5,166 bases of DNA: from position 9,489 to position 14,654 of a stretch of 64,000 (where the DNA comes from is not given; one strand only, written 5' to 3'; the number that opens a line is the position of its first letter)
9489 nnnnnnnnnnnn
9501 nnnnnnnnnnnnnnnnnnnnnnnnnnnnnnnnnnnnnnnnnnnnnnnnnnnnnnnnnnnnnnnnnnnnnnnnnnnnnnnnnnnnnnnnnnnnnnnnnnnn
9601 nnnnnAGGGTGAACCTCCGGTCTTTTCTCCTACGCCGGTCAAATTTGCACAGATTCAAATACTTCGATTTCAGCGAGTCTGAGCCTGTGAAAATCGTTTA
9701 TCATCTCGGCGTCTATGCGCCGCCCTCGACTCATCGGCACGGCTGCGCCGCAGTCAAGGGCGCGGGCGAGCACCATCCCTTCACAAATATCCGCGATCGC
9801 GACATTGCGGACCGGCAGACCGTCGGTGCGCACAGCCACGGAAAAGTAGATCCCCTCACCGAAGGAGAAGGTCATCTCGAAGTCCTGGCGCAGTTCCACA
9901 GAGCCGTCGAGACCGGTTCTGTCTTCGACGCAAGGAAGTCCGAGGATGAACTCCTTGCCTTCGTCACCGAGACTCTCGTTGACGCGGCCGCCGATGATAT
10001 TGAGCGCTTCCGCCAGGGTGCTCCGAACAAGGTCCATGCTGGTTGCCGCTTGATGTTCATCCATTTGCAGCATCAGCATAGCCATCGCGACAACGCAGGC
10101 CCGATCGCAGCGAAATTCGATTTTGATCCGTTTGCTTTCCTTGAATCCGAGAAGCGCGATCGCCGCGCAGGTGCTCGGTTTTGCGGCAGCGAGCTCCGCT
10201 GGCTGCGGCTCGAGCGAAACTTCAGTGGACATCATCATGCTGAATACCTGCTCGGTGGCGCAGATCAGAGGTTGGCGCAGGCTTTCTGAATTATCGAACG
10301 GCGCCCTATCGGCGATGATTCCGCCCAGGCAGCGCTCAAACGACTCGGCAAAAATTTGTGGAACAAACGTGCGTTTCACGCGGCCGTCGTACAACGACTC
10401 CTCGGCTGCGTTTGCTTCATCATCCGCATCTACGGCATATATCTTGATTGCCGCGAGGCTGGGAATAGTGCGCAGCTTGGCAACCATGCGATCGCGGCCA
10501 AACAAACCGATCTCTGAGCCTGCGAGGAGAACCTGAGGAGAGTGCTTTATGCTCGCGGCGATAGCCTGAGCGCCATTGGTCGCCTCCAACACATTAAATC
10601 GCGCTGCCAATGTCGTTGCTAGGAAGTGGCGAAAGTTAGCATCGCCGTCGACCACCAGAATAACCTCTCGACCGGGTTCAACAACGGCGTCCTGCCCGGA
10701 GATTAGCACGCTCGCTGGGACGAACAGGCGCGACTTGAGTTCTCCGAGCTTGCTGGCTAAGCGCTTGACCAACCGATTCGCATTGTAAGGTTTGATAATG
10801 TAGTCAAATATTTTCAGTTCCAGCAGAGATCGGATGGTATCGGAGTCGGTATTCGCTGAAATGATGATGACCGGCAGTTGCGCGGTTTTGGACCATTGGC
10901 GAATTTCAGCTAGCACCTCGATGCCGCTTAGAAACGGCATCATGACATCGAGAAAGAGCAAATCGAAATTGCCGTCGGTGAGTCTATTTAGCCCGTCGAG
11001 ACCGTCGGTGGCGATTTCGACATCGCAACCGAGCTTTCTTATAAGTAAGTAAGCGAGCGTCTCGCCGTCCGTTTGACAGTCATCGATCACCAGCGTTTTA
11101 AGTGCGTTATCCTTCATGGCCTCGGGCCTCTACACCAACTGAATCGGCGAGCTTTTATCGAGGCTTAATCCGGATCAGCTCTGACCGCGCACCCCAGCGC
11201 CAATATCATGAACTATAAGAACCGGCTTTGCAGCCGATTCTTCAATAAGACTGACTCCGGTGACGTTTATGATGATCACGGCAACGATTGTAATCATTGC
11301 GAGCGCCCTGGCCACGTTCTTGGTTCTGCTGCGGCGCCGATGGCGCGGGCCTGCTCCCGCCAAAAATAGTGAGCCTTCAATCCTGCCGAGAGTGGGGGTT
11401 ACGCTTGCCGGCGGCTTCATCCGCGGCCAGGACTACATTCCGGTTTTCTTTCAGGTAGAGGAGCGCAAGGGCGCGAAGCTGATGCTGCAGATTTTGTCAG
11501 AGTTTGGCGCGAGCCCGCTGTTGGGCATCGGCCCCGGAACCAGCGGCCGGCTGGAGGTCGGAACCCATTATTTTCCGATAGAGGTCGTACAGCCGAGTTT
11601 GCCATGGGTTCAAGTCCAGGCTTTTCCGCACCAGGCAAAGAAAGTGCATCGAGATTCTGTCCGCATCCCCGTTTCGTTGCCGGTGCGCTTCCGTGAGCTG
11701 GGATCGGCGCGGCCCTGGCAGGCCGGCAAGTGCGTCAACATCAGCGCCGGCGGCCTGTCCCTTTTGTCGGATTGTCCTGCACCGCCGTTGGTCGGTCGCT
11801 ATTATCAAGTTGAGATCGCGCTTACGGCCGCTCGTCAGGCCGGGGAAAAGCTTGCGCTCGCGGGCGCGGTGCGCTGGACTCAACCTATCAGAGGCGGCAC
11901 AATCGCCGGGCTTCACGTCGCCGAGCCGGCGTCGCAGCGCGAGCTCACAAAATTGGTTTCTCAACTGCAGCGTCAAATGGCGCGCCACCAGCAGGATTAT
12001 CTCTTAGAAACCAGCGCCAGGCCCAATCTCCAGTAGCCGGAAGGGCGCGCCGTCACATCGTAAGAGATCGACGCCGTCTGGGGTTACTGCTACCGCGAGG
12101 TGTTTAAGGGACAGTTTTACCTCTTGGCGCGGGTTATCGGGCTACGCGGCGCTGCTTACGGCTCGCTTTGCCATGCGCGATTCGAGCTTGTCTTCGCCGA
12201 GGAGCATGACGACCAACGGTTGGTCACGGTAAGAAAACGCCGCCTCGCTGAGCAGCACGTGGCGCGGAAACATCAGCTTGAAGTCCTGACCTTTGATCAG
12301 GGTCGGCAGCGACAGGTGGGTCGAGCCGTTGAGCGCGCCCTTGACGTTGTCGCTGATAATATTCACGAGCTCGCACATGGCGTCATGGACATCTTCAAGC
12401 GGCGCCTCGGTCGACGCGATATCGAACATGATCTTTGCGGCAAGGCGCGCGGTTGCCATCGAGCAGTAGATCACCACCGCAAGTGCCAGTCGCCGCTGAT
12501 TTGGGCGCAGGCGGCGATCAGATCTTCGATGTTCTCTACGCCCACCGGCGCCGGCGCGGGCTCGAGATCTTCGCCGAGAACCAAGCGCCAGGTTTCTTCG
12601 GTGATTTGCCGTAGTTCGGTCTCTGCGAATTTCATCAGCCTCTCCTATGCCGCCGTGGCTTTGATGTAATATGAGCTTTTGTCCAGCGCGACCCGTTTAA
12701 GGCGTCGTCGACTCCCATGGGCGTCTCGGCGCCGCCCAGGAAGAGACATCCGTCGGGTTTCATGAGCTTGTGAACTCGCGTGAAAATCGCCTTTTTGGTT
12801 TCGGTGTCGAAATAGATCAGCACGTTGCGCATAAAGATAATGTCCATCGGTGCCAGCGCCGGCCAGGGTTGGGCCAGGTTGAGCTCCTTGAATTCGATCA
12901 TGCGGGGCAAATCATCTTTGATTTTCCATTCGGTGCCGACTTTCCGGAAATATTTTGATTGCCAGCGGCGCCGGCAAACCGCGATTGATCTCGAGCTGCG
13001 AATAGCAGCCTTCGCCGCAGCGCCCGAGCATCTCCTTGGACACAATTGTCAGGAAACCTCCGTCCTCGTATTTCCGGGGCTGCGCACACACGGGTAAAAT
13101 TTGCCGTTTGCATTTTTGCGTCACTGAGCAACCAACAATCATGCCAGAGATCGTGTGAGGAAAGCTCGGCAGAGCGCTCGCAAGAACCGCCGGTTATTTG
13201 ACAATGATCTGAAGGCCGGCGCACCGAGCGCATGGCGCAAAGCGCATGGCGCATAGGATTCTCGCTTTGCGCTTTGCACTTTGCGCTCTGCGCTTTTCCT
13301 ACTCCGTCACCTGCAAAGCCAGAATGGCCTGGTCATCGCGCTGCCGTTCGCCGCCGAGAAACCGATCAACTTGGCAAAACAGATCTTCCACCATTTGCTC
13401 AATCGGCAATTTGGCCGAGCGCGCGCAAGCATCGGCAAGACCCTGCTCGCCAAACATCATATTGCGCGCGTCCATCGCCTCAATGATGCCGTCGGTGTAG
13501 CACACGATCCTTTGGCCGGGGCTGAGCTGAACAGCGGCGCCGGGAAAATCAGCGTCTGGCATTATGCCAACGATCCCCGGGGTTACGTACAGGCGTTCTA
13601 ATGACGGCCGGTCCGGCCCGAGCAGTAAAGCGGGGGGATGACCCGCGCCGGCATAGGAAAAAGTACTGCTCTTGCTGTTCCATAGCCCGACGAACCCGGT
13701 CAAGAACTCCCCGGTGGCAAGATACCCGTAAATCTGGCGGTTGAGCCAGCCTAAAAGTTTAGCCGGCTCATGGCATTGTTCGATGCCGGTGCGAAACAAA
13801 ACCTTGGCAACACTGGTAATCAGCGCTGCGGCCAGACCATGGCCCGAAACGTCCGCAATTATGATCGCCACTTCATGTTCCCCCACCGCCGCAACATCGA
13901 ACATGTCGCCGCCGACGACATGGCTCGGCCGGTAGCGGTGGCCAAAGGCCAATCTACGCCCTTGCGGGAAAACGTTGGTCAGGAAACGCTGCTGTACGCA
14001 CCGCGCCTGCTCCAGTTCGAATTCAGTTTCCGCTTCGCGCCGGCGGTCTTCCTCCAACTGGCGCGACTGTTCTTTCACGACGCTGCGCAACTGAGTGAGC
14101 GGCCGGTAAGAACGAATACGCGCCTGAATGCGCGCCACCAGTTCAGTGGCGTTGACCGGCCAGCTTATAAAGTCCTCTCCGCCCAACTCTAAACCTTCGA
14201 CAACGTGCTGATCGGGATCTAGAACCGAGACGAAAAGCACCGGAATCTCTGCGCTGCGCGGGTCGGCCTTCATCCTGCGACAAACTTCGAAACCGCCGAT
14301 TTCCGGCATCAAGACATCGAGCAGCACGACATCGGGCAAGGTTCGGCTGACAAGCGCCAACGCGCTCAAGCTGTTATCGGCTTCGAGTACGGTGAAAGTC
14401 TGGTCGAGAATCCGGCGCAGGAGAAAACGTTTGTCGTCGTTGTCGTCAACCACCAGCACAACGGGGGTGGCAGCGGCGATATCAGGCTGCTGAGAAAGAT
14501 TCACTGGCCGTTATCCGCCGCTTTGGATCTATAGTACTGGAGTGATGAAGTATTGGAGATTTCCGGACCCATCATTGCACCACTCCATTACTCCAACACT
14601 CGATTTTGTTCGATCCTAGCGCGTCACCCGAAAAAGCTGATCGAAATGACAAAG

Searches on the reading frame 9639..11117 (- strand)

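Call 3: search_protein_families(library=pfam, proteins=[window:9639-11117:-], max_evalue=0.01)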
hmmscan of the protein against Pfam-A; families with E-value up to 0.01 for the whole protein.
window:9639-11117:- (492 aa): 2 families
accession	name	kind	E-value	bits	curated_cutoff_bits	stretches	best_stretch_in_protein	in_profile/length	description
PF00072.30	Response_reg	-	1.3e-26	93.4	30.2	1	9-120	2-110/111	Response regulator receiver domain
PF13690.11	CheX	-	1.1e-05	25.8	27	1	320-404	2-79/94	Chemotaxis phosphatase CheX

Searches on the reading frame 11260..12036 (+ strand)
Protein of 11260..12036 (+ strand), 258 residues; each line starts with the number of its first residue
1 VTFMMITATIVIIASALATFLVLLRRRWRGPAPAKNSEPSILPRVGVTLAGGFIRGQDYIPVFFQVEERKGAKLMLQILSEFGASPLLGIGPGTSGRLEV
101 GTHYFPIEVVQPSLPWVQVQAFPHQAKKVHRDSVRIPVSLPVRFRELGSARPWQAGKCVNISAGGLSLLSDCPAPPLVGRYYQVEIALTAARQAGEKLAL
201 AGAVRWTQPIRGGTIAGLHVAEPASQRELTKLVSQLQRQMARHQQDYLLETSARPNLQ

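Call 3: search_protein_families(library=pfam, proteins=[window:11260-12036:+], max_evalue=0.01)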
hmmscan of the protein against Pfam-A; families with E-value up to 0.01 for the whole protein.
window:11260-12036:+ (258 aa): 1 family
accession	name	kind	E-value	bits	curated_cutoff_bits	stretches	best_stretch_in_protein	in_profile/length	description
PF07238.19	PilZ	-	7.7e-09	36.2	22.5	1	131-234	3-98/102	PilZ domain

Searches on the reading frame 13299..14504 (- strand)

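Call 29: search_protein_families(library=pfam, proteins=[window:13299-14504:-], max_evalue=0.0001)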
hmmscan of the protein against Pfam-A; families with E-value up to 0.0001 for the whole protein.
window:13299-14504:- (401 aa): 2 families
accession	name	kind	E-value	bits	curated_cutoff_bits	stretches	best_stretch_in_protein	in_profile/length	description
PF07228.17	SpoIIE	-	1.7e-44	152.5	25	1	209-399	2-191/192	Stage II sporulation protein E (SpoIIE)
PF00072.30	Response_reg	-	2.7e-22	79.5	30.2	1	16-127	1-111/111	Response regulator receiver domain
